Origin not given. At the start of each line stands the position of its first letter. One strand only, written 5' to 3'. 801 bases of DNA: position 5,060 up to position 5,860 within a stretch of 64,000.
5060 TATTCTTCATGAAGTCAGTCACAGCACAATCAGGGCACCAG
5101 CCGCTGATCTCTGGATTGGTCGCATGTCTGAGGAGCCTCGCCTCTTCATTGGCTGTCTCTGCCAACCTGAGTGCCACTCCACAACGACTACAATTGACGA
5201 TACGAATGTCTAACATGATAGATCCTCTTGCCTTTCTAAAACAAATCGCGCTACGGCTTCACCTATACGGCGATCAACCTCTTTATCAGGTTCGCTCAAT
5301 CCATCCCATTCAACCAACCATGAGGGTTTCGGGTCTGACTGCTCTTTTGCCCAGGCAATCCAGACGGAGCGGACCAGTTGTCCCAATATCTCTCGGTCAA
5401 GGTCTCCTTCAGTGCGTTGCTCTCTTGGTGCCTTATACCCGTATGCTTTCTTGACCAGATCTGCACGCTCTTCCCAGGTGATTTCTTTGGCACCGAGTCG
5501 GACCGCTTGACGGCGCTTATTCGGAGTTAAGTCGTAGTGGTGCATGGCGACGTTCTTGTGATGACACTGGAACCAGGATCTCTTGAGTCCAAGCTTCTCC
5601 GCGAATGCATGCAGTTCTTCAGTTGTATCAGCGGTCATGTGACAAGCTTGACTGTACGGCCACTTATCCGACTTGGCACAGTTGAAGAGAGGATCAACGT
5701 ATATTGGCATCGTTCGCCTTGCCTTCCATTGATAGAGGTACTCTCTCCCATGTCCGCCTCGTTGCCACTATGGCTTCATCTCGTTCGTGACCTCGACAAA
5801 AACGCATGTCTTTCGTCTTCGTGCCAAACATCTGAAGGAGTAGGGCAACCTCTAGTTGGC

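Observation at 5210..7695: DUF4031 - DUF488-ASCH fusion - Gp37/Gp68 operon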

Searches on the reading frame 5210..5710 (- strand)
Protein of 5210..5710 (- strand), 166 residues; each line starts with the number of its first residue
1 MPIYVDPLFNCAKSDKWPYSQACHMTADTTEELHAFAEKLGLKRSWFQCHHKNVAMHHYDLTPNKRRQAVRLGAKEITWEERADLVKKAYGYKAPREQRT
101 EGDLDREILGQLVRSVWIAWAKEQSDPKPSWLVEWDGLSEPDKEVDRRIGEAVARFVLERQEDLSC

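Call 3: search_protein_families(library=pfam, proteins=[window:5210-5710:-], max_evalue=0.01)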
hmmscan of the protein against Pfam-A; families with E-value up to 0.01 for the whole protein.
window:5210-5710:- (166 aa): 1 family
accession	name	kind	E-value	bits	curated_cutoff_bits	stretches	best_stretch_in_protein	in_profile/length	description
PF13223.11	DUF4031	-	3.5e-20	72.5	25.6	1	3-87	1-74/76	Protein of unknown function (DUF4031)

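Call 4: search_protein_families(library=phrogs, proteins=[window:5210-5710:-], max_evalue=0.01)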
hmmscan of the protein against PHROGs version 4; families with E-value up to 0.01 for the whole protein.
window:5210-5710:- (166 aa): 1 family
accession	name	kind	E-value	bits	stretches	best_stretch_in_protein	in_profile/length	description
phrog_4887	-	unknown function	2.4e-23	83.3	1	1-90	1-89/97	-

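Call 6: search_protein_families(library=ncbifam, proteins=[window:5210-5710:-], max_evalue=1)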
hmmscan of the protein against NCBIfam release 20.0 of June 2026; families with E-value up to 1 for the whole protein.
window:5210-5710:- (166 aa): 0 families

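Call 42: search_solved_structures(query=window:5210-5710:-, max_evalue=10)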
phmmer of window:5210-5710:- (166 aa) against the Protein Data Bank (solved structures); distinct sequences matched with E-value up to 10: 4.
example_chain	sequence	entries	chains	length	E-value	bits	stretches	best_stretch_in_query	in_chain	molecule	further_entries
6lrp_A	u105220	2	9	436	0.74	13.1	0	10-103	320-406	Isocitrate lyase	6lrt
1f08_A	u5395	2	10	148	1.2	12.4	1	37-102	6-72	REPLICATION PROTEIN E1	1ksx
7apd_G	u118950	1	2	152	1.2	12.3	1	37-102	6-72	Replication protein E1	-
1ksy_A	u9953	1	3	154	1.3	12.3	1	37-102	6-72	REPLICATION PROTEIN E1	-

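Call 48: find_homologous_proteins(query=window:5210-5710:-)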
Query window:5210-5710:- (166 aa): 50 proteins with E <= 0.001 among 125 candidates.
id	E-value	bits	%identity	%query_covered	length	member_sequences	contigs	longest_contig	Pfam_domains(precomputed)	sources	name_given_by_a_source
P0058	6.4e-111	386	100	100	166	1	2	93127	PF13223.12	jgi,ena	-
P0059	7.9e-25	106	57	55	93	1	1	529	PF13223.12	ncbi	-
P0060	2.0e-22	98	62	47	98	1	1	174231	PF13223.12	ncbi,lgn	-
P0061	1.0e-20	92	54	51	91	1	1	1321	PF13223.12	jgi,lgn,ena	-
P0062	8.5e-20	89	69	36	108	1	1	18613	-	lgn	-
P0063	7.0e-19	86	80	31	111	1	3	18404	-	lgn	-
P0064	3.1e-18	84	74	34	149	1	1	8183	-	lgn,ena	-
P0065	3.7e-18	84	51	58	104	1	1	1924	PF13223.12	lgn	-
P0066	7.3e-18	83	68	36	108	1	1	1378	-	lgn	-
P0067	1.6e-17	82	76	33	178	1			-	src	-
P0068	1.6e-17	82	71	38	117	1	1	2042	-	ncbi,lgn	-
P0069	1.6e-17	82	53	45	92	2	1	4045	PF13223.12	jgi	-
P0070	2.5e-17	81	61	43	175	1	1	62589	-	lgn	-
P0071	2.9e-17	81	83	28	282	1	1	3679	-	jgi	-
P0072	3.5e-17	81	82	30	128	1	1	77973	-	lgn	-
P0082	1.2e-15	76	73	31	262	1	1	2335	-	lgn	-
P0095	4.2e-14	71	77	29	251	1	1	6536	-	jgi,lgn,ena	-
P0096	4.9e-14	71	49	53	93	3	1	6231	PF13223.12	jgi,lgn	jgi:hypothetical protein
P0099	3.3e-13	68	53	40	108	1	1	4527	PF13223.12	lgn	-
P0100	2.8e-12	65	71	29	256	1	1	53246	-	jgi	jgi:hypothetical protein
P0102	1.5e-11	63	49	51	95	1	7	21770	PF13223.12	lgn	-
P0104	6.1e-11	61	51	46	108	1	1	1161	PF13223.12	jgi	jgi:hypothetical protein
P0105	1.1e-10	60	46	53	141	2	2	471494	PF13223.12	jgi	jgi:hypothetical protein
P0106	1.7e-9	56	48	45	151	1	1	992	PF13223.12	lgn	-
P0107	7.6e-6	44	40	49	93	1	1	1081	PF13223.12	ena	-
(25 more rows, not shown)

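Call 51: search_protein_families(library=pfam, proteins=[P0062, P0063, P0064, P0067, P0071, P0072, P0082, P0095, P0100], max_evalue=1)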
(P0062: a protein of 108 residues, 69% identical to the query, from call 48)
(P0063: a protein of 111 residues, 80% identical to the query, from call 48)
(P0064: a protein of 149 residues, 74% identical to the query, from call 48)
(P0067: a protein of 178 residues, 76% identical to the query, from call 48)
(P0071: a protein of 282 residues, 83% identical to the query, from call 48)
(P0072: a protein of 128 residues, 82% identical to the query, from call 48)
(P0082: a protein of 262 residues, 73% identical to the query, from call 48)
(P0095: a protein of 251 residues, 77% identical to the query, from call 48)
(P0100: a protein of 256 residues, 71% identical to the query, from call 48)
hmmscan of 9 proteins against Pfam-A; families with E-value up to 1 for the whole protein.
P0062 (108 aa): 0 families

P0063 (111 aa): 1 family
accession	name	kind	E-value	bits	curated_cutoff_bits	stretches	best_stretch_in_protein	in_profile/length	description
PF24792.1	DUF7701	-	0.071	13.8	27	1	10-54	47-90/91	Domain of unknown function (DUF7701)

P0064 (149 aa): 2 families
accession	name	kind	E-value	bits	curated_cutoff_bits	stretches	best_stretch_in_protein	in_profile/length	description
PF22181.1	TarS_linker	-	0.0096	16.7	27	0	82-119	60-97/100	Glycosyl transferase TarS linker domain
PF24792.1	DUF7701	-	0.074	13.7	27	1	51-95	47-90/91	Domain of unknown function (DUF7701)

P0067 (178 aa): 0 families

P0071 (282 aa): 0 families

P0072 (128 aa): 2 families
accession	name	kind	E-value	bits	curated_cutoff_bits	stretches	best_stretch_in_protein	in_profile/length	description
PF17565.7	DUF5471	-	0.14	12.9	25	1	109-126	42-59/70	Family of unknown function (DUF5471)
PF21928.1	XLF_CC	-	0.24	11.8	27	1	72-101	18-47/53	XLF protein coiled-coil region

P0082 (262 aa): 5 families
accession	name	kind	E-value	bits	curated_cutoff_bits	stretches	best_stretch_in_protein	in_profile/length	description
PF14581.11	SseB_C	-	0.0038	17.8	22.5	1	18-85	32-97/106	SseB protein C-terminal domain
PF14636.12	FNIP_N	-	0.082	14.3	25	1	76-189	12-125/148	Folliculin-interacting protein N-terminus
PF12128.14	DUF3584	-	0.18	9.6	31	1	49-183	403-533/1191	Protein of unknown function (DUF3584)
PF24937.1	DUF7754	-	0.34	11.4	27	0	116-157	11-52/65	Domain of unknown function (DUF7754)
PF25443.1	ANG-1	-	0.49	11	28.5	1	82-166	14-98/105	ANG-1-like domain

P0095 (251 aa): 3 families
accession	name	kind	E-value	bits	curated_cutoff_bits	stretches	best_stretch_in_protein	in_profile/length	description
PF25026.1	Asd-4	-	0.098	13.2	29.1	1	136-187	6-62/80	Asd-4-like domain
PF12773.13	DZR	-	0.11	13.2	27.3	1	185-205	12-32/45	Double zinc ribbon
PF01442.23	Apolipoprotein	-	0.11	12.6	90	1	123-249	75-187/190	Apolipoprotein A1/A4/E domain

P0100 (256 aa): 1 family
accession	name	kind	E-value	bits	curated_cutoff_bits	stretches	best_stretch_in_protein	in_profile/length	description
PF10516.15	SHNi-TPR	-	0.12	12.4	21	1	100-118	5-23/38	SHNi-TPR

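Call 62: find_homologous_proteins(query=A3, max_evalue=0.001)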
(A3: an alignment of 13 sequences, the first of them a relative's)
Query A3 (13 sequences) (166 aa, profile of the alignment): 4686 proteins with E <= 0.001 among 8000 candidates; the best 120 are listed.
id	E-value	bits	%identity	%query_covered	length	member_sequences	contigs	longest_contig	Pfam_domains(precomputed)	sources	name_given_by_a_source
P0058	4.8e-36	141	100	100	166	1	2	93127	PF13223.12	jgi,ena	-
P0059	2.1e-34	135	57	55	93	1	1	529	PF13223.12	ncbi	-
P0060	7.6e-34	134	62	47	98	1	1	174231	PF13223.12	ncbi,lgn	-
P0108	6.3e-33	131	53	58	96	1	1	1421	PF13223.12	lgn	-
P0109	2.7e-32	129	60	47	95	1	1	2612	PF13223.12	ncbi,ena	-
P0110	3.3e-32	128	52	59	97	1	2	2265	PF13223.12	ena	-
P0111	4.4e-32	128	51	52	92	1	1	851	PF13223.12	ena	-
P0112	5.4e-32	128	51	53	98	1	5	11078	PF13223.12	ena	-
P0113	1.3e-31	126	59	50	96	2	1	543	PF13223.12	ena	-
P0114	1.3e-31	126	51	52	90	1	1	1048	PF13223.12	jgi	-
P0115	2.0e-31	126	60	47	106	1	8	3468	PF13223.12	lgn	-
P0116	2.0e-31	126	50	53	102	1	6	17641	PF13223.12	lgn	-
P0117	3.8e-31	125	59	59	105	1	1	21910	PF13223.12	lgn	-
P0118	3.9e-31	125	53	52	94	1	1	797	PF13223.12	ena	-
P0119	3.9e-31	125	51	52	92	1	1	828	PF13223.12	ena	-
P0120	4.1e-31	125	48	69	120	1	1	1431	PF13223.12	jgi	-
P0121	6.0e-31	124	51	52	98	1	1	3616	PF13223.12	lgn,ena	-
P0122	6.4e-31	124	49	53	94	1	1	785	PF13223.12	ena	-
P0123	9.1e-31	124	51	53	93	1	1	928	PF13223.12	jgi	-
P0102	1.1e-30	123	49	51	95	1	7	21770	PF13223.12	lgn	-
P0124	1.3e-30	123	51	58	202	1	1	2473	PF13223.12,PF20137.5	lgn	-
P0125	1.6e-30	123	60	46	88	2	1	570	PF13223.12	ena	-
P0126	2.0e-30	123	49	56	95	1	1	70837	PF13223.12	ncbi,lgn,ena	-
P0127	2.0e-30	123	46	51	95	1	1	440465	PF13223.12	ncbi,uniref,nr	ncbi:DUF4031 domain-containing protein [Paenarthrobacter sp. YJN-5]|uniref:DUF4031 domain-containing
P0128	2.0e-30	123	62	46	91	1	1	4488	PF13223.12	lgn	-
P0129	2.2e-30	122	62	49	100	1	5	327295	PF13223.12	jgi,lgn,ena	-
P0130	3.1e-30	122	50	53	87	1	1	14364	PF13223.12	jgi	jgi:hypothetical protein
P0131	3.7e-30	122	47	61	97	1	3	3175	PF13223.12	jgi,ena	-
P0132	3.7e-30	122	60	47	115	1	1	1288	PF13223.12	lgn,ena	-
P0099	5.4e-30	121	53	40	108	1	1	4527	PF13223.12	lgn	-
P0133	5.9e-30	121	49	54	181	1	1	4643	PF13223.12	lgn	-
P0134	6.2e-30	121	54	51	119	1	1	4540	PF13223.12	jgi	jgi:hypothetical protein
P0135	6.6e-30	121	56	47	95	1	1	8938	PF13223.12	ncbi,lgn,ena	-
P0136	7.1e-30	121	50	46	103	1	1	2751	PF13223.12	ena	-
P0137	7.4e-30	121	56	52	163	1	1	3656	PF13223.12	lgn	-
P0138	9.3e-30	120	49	61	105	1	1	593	PF13223.12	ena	-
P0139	1.0e-29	120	53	54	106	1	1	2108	PF13223.12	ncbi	-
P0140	1.1e-29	120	51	51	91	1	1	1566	PF13223.12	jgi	jgi:hypothetical protein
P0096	1.1e-29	120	49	53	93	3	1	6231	PF13223.12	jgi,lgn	jgi:hypothetical protein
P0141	1.1e-29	120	50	52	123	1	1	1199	PF13223.12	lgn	-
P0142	1.2e-29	120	55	53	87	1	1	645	PF13223.12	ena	-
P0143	1.2e-29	120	49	54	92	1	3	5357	PF13223.12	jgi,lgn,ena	-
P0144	1.3e-29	120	52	53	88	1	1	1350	PF13223.12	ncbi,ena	-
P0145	1.3e-29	120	51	53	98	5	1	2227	PF13223.12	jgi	-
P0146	1.3e-29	120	55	45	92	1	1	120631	PF13223.12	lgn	-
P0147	1.4e-29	120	53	51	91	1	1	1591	PF13223.12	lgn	-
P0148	1.4e-29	120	51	47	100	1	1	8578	PF13223.12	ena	-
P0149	1.6e-29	120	69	51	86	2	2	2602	PF13223.12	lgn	-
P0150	1.8e-29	119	56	54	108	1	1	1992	PF13223.12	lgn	-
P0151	1.9e-29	119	55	46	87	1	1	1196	PF13223.12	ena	-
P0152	2.0e-29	119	57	53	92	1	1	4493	PF13223.12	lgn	-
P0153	2.2e-29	119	49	52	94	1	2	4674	PF13223.12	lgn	-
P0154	2.3e-29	119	52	66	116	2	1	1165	PF13223.12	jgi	-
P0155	2.3e-29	119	56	47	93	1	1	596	PF13223.12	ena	-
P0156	2.3e-29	119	53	53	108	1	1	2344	PF13223.12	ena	-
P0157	2.4e-29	119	58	51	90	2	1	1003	PF13223.12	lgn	-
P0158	2.5e-29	119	57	54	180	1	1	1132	PF13223.12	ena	-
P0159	2.6e-29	119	52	52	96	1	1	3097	PF13223.12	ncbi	-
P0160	2.7e-29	119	61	47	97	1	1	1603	PF13223.12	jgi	jgi:hypothetical protein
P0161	3.0e-29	119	52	46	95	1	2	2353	PF13223.12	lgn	-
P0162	3.3e-29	119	53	52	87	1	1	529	PF13223.12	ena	-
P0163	3.9e-29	118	47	53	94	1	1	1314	PF13223.12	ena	-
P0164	4.3e-29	118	56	51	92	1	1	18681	PF13223.12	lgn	-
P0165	4.3e-29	118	57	46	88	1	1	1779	PF13223.12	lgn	-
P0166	4.5e-29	118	45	57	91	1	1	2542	PF13223.12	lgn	-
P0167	5.0e-29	118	50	49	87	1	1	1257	PF13223.12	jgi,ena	-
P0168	5.0e-29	118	51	46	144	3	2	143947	PF13223.12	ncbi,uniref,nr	ncbi:DUF4031 domain-containing protein [Streptomyces sp. ISL-112]|uniref:DUF4031 domain-containing p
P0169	5.9e-29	118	49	54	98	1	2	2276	PF13223.12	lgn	-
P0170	6.4e-29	118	48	50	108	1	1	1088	PF13223.12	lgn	-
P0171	6.8e-29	118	59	52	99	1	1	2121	PF13223.12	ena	-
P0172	7.1e-29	118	49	49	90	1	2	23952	PF13223.12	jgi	-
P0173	7.1e-29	118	51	46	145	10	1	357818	PF13223.12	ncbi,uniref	ncbi:DUF4031 domain-containing protein [Streptomyces microflavus]|uniref:DUF4031 domain-containing p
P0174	7.2e-29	118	49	52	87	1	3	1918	PF13223.12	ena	-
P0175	7.7e-29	117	53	55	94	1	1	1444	PF13223.12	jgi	jgi:hypothetical protein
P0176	8.2e-29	117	51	52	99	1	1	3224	PF13223.12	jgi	-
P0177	8.6e-29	117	49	58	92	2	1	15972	PF13223.12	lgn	-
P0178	8.8e-29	117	49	58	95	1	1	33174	PF13223.12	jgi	jgi:hypothetical protein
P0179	9.2e-29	117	57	46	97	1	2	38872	PF13223.12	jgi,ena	jgi:hypothetical protein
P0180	9.2e-29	117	48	53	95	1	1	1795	PF13223.12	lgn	-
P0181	9.3e-29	117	46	66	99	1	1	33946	PF13223.12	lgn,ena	-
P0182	9.3e-29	117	51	54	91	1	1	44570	PF13223.12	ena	-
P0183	1.0e-28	117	52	51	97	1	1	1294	PF13223.12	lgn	-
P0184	1.1e-28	117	50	37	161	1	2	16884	PF13223.12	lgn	-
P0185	1.1e-28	117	54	52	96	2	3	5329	PF13223.12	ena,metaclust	metaclust:\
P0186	1.1e-28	117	52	52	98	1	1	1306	PF13223.12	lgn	-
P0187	1.2e-28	117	55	46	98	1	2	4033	PF13223.12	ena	-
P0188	1.4e-28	117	50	52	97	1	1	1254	PF13223.12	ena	-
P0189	1.5e-28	117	50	51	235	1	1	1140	PF13223.12,PF04266.21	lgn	-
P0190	1.5e-28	117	51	52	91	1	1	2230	PF13223.12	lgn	-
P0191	1.6e-28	116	62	46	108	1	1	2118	PF13223.12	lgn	-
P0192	1.6e-28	116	53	47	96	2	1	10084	PF13223.12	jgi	-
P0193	1.7e-28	116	43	55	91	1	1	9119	PF13223.12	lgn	-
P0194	1.8e-28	116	48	54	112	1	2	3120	PF13223.12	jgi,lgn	-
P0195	1.8e-28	116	56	49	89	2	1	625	PF13223.12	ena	-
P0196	1.8e-28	116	58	47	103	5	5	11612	PF13223.12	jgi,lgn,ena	-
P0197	1.8e-28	116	52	52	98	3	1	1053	PF13223.12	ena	-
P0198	2.1e-28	116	59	45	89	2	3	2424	PF13223.12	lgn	-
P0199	2.4e-28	116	44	51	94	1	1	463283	PF13223.12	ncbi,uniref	ncbi:DUF4031 domain-containing protein [Arthrobacter sp. UYCo732]|uniref:DUF4031 domain-containing p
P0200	2.4e-28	116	53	52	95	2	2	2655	PF13223.12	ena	-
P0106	2.5e-28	116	48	45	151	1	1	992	PF13223.12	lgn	-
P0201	2.8e-28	116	52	46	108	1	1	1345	PF13223.12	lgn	-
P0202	2.8e-28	116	47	53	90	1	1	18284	PF13223.12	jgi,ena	-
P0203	2.8e-28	116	55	52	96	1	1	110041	PF13223.12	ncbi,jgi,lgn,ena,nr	ncbi:MAG TPA: DUF4031 domain-containing protein [Ktedonobacteraceae bacterium]|nr:DUF4031 domain-con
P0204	3.0e-28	116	56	52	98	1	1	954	PF13223.12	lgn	-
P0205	3.0e-28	116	50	47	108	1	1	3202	PF13223.12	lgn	-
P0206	3.1e-28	116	53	52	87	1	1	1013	PF13223.12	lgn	-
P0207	3.3e-28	115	61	46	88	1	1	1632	PF13223.12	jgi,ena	-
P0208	3.4e-28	115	49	46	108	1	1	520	PF13223.12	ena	-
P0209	3.5e-28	115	51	46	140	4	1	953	PF13223.12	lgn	-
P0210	3.5e-28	115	49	52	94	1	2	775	PF13223.12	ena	-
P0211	3.7e-28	115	45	51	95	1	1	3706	PF13223.12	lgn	-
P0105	3.8e-28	115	46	53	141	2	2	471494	PF13223.12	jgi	jgi:hypothetical protein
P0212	3.9e-28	115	52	52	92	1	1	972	PF13223.12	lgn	-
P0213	4.1e-28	115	46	56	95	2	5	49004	PF13223.12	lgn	-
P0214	4.2e-28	115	53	46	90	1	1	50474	PF13223.12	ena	-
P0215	4.2e-28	115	47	50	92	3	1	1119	PF13223.12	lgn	-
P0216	4.3e-28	115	55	52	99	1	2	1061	PF13223.12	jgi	jgi:hypothetical protein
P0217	4.4e-28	115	54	49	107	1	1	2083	PF13223.12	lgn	-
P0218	4.4e-28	115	46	49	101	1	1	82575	PF13223.12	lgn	-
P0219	4.6e-28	115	47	50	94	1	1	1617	PF13223.12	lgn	-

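Call 67: find_related_loci(query=A4, collection=viral_contigs, flank=6000)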
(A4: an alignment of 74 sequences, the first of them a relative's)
Query A4 (166 aa) in viral_contigs; peptide patterns used: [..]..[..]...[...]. (x = any residue, [..] = any of these).
195 stretches matched a pattern; 173 encode a relative of the query (tblastn E <= 1e-3); the best 80 are kept; 80 distinct loci.
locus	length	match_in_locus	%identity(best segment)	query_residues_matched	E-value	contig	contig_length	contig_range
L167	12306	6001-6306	49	1-102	2e-30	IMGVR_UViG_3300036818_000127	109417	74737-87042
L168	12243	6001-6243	62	1-81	2e-29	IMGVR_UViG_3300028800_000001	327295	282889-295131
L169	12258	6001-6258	58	1-88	3e-28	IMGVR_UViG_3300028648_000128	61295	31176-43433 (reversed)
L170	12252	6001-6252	56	1-87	7e-27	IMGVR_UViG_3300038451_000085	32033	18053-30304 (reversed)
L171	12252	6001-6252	56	1-87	7e-27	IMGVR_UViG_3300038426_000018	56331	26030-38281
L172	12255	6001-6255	53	1-88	5e-26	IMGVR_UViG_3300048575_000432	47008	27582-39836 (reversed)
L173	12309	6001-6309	49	1-104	1e-24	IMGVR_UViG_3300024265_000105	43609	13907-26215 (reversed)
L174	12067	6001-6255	51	1-86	3e-24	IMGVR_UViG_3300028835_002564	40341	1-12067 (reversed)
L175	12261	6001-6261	52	1-88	1e-23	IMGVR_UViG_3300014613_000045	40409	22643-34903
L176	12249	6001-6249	48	1-87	1e-22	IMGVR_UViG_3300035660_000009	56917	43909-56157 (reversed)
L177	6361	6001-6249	48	1-87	1e-22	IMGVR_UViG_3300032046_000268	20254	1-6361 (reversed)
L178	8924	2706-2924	53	1-74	1e-21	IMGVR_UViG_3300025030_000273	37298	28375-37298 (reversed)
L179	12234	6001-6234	51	1-81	1e-21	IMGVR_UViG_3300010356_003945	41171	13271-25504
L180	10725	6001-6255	48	1-86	2e-21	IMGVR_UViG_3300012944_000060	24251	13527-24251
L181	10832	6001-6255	47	1-88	3e-21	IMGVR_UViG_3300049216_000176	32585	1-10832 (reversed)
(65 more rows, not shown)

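Call 71: predict_structure(alignment_id=A4)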
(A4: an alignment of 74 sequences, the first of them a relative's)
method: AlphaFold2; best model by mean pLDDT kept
length: 166 residues; sequences in the alignment: 74
mean_pLDDT: 84.2   pTM: 0.60
mean pLDDT of the five models: 84.2, 82.9, 82.8, 82.6, 82.0
residues with pLDDT >= 90: 86; 70-90: 49; 50-70: 26; < 50: 5
segments of 3 or more residues with pLDDT < 50: 136-139
pLDDT, mean of each block of 10 residues (from residue 1): 95 98 97 98 98 94 98 98 92 64 67 77 68 51 74 80 77
secondary structure, 60 per line:
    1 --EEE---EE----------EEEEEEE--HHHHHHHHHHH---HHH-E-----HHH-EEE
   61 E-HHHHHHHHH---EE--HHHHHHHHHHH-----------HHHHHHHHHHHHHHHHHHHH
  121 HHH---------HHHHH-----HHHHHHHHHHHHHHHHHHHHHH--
elements in order: E3-5 E21-27 H30-40 E58-61 H63-71 H79-89 H101-123 H133-137 H143-164

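Call 81: search_protein_families(library=padloc, proteins=[window:5210-5710:-], max_evalue=0.01)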
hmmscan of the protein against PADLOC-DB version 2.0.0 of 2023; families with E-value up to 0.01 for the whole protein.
window:5210-5710:- (166 aa): 0 families

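Call 105: search_dna_similar(query=window:5210-5710:-, collection=phages, mode=protein, max_rows=20, rows=spread)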
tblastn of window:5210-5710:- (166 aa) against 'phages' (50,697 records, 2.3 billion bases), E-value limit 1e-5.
Records with a match: 352; places in all: 352; records where one place covers at least 80% of the query: 0.
Best place of each record, by identity: <60% 352.
By first word of the organism name: Klebsiella 136; Escherichia 109; Enterobacter 19; Pseudomonas 15; Shigella 11; Yersinia 8; Salmonella 6; Citrobacter 5; Ralstonia 5; Burkholderia 5; and 18 more.
By host as written in the record: Escherichia coli 66; - 28; Klebsiella pneumoniae 26; Klebsiella pneumoniae MRSN414780 10; Raoultella planticola K59 (synonym: Klebsiella planticola) 7; Klebsiella aerogenes 6; Klebsiella sp. CFI_131-KPC-2 5; Klebsiella oxytoca clinical isolate 5; and 118 more.
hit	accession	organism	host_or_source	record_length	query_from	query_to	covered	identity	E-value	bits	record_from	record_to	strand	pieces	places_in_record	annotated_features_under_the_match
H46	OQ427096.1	Xanthomonas phage X1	Xanthomonas campestris pv. campestris ...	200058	1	103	62%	39.4%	7e-10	62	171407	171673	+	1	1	DUF4031 domain-containing protein | hypothetical protein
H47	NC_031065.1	Salmonella phage vB_SnwM_CGG4-1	Salmonella Newport strain C398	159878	1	90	54%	41.8%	4e-11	66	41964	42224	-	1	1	DUF4031 domain-containing protein | hypothetical protein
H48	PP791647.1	Klebsiella phage KPKp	Klebsiella pneumoniae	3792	1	90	54%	41.1%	4e-12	69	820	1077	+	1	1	hypothetical protein (x2)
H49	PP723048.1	Klebsiella phage vB_Kpn529046-KEN25_2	Klebsiella sp.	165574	1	90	54%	41.1%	4e-12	69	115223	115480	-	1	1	hypothetical protein (x2)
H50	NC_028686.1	Klebsiella phage JD18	-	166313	1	90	54%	41.1%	4e-12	69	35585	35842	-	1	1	DUF4031 domain-containing protein | hypothetical protein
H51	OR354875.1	Klebsiella phage ValerieMcCarty01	Klebsiella oxytoca clinical isolate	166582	1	90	54%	41.1%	4e-12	69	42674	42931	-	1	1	DUF4031 domain-containing protein | hypothetical protein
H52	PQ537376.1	Klebsiella phage 15882-5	Klebsiella pneumoniae MRSN15882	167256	1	90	54%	41.1%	4e-12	69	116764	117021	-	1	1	hypothetical protein (x2)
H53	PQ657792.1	Klebsiella phage Roth19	Klebsiella sp. 2609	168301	1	90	54%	41.1%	4e-12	69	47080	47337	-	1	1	hypothetical protein (x2)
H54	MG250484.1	Citrobacter phage CF1 ERZ-2017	Citrobacter freundii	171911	1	90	54%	40.0%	1e-11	67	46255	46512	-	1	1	hypothetical protein (x2)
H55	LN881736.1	Escherichia phage slur14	Escherichia coli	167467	1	88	53%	39.3%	2e-10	64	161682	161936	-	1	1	hypothetical protein (x2)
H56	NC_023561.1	Enterobacter phage PG7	Enterobacter cloacae clinial isolate EC7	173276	1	81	49%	42.7%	2e-10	64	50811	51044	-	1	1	DUF4031 domain-containing protein | hypothetical protein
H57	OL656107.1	Salmonella phage UAB_60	Salmonella enterica subsp. enterica ...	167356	1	81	49%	42.7%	3e-10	63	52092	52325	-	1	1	hypothetical protein (x2)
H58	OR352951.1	Escherichia phage AV121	Escherichia coli ESBL133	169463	1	81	49%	42.7%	3e-10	63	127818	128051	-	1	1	hypothetical protein (x2)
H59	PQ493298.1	Escherichia phage EPIMAM01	Escherichia coli ATCC 25922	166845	1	81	49%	42.7%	3e-10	63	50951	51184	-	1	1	hypothetical protein (x2)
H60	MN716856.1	Yersinia phage vB_YepM_ZN18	Yersinia pseudotuberculosis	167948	1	81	49%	42.7%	3e-10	63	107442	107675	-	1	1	hypothetical protein (x2)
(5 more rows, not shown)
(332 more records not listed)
